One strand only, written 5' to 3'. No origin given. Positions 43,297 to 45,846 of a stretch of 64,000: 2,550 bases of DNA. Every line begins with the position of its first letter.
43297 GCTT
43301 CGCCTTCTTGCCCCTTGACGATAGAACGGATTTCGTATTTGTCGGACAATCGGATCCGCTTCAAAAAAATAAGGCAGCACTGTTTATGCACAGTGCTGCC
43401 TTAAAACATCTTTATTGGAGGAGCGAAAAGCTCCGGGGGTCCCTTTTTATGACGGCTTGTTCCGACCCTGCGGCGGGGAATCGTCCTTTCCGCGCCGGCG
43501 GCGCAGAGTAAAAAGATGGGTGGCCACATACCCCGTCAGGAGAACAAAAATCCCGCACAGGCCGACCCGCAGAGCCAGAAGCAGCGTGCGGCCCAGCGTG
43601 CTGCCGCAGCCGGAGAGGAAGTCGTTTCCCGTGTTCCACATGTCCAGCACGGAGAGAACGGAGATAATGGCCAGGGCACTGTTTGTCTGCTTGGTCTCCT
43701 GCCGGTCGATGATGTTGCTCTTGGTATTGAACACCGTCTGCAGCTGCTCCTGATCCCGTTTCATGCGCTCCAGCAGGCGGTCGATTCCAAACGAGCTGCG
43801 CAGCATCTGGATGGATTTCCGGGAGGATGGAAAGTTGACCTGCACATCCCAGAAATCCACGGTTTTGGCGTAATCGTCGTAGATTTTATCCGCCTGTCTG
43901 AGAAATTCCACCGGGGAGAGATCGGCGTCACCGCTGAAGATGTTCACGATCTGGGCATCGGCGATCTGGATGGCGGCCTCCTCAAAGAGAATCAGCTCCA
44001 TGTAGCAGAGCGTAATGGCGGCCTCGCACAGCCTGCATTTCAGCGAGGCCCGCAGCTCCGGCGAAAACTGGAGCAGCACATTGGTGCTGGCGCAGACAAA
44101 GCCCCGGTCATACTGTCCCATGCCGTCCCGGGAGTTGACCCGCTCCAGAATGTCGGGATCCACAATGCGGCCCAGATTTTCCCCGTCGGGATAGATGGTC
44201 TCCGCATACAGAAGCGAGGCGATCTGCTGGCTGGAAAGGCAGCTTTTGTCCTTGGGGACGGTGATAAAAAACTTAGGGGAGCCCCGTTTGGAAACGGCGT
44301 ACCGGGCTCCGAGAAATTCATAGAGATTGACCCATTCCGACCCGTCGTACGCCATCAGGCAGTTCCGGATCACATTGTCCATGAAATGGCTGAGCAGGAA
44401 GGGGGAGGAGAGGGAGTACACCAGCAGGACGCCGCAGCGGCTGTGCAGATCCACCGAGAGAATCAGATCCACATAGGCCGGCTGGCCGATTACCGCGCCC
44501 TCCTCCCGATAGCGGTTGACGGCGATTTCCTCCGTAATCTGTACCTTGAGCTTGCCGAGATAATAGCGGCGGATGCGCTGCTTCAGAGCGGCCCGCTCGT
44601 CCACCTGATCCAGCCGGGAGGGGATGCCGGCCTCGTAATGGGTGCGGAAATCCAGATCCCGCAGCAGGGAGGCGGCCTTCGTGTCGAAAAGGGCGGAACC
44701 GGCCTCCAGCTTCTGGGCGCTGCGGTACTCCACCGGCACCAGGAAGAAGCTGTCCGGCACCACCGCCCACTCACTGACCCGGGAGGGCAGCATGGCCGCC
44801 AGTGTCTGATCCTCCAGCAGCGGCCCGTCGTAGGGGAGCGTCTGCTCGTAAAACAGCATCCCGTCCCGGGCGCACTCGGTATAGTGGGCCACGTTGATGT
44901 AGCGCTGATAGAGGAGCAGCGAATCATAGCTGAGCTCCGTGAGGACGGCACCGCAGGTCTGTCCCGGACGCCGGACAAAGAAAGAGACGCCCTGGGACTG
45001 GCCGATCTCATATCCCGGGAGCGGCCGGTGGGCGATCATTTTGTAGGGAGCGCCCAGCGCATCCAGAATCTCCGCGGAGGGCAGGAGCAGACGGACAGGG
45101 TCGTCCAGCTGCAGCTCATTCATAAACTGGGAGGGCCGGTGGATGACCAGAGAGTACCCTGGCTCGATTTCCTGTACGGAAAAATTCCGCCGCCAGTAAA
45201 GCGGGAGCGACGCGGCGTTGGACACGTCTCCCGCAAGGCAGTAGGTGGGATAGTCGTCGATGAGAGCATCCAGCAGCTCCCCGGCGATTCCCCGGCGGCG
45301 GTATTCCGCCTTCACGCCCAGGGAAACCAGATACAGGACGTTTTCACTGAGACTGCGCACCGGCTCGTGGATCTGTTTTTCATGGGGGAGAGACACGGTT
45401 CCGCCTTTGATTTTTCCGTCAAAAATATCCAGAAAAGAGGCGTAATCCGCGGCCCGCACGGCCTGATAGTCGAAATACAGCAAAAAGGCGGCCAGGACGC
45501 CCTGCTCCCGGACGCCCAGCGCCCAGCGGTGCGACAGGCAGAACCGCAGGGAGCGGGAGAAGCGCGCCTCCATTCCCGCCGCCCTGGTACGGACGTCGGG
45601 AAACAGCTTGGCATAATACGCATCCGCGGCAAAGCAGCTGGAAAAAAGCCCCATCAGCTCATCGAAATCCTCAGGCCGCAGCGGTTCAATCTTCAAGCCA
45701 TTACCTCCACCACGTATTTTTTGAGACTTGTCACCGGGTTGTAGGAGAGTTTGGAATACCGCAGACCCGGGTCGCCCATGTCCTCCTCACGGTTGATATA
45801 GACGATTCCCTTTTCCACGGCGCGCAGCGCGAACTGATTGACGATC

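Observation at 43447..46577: Coupled operon: DUF2156 (MprF-C-like aminoacyl-tRNA transferase fold) plus a GNAT fused to a CorA-like 2-TM tail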

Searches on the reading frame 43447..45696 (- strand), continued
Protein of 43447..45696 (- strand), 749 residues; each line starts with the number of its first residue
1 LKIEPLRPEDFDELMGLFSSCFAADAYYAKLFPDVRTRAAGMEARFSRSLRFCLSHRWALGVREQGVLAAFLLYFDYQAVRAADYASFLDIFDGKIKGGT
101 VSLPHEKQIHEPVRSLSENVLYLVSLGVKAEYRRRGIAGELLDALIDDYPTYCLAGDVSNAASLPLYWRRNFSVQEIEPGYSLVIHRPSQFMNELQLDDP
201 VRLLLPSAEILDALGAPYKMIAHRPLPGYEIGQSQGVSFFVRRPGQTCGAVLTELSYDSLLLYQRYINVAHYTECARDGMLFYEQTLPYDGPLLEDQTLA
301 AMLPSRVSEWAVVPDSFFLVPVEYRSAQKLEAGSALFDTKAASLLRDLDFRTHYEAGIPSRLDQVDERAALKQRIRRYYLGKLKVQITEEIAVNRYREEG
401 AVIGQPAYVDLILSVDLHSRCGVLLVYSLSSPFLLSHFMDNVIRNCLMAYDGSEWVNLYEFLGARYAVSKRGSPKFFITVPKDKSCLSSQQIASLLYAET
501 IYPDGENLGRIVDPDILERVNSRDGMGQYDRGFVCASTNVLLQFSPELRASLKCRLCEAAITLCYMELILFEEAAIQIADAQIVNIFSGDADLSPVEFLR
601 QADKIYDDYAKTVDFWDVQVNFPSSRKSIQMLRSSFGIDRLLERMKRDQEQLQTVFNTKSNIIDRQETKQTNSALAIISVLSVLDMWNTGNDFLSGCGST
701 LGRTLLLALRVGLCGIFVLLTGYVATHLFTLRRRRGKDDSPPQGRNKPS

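Call 84: search_protein_families(library=pfam, proteins=[L066:516-1391:-, L066:1710-2615:+, L066:2639-3448:+, L066:3461-5680:+, L066:5701-7899:+], max_evalue=0.01)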
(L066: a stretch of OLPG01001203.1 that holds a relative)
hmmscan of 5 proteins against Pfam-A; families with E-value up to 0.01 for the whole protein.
L066:516-1391:- (291 aa): 1 family
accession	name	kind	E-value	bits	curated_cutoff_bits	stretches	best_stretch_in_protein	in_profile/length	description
PF01259.24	SAICAR_synt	-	3.5e-75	253.2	20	1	7-257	2-221/233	SAICAR synthetase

L066:1710-2615:+ (301 aa): 1 family
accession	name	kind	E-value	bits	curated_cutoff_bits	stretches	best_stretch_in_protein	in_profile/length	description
PF09924.15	LPG_synthase_C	-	2.8e-32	112.4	27.5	1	40-289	14-290/298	Phosphatidylglycerol lysyltransferase, C-terminal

L066:2639-3448:+ (269 aa): 1 family
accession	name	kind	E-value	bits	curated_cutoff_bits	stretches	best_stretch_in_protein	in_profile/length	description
PF04909.20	Amidohydro_2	-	2.1e-28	100.4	26.4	1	84-268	95-289/289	Amidohydrolase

L066:3461-5680:+ (739 aa): 0 families

L066:5701-7899:+ (732 aa): 0 families

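Call 94: find_encoding_contigs(protein=P0001, flank=3000, max_places=2)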
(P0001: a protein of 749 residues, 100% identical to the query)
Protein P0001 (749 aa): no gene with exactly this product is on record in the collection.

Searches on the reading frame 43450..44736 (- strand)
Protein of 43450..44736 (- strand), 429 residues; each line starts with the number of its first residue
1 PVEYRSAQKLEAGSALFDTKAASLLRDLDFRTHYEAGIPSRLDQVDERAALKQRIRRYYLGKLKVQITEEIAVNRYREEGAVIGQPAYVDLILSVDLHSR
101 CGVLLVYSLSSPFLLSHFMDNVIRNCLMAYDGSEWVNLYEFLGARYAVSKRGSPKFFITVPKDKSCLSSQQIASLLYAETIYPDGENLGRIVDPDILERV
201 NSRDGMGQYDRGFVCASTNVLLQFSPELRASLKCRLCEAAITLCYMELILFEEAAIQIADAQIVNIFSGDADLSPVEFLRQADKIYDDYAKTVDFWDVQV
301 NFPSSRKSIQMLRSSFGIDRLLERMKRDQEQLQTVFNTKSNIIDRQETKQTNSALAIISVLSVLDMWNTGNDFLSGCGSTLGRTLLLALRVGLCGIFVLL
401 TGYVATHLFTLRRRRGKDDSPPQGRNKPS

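Call 67: search_protein_families(library=pfam, proteins=[window:43450-44736:-], max_evalue=10)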
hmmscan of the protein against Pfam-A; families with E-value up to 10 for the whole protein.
window:43450-44736:- (429 aa): 2 families
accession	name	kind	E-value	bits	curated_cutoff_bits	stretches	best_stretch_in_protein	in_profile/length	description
PF15731.11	MqsA_antitoxin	-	0.089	13.4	30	1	316-365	72-121/131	Antitoxin component of bacterial toxin-antitoxin system, MqsA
PF05064.18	Nsp1_C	-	0.68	10.2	24.1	1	279-350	29-106/114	Nsp1-like C-terminal region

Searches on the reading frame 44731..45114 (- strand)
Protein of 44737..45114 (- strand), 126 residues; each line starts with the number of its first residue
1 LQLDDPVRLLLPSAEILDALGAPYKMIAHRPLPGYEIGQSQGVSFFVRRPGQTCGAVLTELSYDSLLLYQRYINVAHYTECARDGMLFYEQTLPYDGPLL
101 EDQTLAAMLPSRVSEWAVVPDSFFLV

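Call 67: search_protein_families(library=pfam, proteins=[window:44737-45114:-], max_evalue=10)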
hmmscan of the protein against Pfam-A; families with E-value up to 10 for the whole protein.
window:44737-45114:- (126 aa): 1 family
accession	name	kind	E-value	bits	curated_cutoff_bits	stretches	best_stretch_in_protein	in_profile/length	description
PF12812.13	PDZ_1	-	0.11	13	28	1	51-83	8-39/78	PDZ-like domain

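Call 80: search_solved_structures(query=A5, max_evalue=10, show_alignments=3)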
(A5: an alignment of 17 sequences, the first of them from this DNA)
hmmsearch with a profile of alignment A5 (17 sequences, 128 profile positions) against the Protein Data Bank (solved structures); distinct sequences matched with E-value up to 10: 2.
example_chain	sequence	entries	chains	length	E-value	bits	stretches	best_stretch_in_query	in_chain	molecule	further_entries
9spj_s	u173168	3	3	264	0.17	15.5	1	105-124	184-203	Small ribosomal subunit protein uS2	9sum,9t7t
7pzy_B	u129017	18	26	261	0.95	13.1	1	105-124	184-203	40S ribosomal protein S0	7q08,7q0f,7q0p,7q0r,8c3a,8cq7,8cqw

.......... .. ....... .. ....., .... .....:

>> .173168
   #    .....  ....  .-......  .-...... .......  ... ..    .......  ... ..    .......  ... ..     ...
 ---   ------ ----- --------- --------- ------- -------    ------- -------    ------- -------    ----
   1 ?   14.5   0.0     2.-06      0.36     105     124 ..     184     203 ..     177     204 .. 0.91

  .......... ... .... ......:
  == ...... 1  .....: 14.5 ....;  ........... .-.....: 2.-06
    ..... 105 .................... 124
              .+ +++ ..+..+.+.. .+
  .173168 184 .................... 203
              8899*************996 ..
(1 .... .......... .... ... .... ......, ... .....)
